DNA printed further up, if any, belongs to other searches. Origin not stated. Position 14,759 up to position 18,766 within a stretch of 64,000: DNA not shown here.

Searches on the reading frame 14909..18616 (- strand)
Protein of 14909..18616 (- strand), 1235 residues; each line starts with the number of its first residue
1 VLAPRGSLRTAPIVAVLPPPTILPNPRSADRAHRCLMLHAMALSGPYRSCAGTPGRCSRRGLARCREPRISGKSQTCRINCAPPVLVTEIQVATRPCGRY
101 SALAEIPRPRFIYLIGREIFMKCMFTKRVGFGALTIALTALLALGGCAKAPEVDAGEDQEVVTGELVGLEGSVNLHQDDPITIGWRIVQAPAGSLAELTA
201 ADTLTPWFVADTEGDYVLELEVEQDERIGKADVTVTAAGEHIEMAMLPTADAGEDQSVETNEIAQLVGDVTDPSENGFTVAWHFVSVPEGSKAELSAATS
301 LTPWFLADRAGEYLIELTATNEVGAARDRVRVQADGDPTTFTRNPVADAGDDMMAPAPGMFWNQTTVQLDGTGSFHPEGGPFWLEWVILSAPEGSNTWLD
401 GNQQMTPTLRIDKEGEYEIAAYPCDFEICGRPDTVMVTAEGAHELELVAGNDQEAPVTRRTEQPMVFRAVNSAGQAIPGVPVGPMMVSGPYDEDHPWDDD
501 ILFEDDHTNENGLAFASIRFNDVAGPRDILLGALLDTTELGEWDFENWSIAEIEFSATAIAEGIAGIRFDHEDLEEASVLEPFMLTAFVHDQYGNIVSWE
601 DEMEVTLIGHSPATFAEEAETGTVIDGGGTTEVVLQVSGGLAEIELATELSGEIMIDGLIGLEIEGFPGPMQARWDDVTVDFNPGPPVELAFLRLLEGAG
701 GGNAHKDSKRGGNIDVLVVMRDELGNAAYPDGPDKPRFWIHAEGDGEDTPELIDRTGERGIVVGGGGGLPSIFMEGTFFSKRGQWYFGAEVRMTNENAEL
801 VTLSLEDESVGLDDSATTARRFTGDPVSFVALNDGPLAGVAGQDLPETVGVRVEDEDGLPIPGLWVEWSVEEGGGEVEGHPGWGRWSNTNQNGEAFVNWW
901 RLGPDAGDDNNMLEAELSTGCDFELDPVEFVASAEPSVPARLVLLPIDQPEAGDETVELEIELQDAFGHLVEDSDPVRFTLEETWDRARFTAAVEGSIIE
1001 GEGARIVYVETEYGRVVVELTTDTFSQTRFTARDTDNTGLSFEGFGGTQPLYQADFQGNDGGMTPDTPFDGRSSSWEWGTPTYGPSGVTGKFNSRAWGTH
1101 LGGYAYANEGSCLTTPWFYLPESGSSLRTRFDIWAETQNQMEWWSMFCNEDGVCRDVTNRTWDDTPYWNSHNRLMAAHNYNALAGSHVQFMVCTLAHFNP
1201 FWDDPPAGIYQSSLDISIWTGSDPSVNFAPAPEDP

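Call 47: search_protein_families(library=pfam, proteins=[window:14909-18616:-], max_evalue=0.001)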
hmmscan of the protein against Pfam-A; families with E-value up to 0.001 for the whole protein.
window:14909-18616:- (1235 aa): 4 families
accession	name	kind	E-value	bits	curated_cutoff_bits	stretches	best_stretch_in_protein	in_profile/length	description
PF22352.2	K319L-like_PKD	-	2.3e-10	40.8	27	0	252-331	1-81/84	K319L-like, PKD domain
PF02369.22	Big_1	-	9.3e-06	26.1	34.9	0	847-897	19-64/93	Bacterial Ig-like domain (group 1)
PF18911.6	PKD_4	-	4.6e-05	23.8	27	0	248-328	4-77/85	PKD domain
PF00801.26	PKD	-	0.0001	22.6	23.5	0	255-333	8-79/80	PKD domain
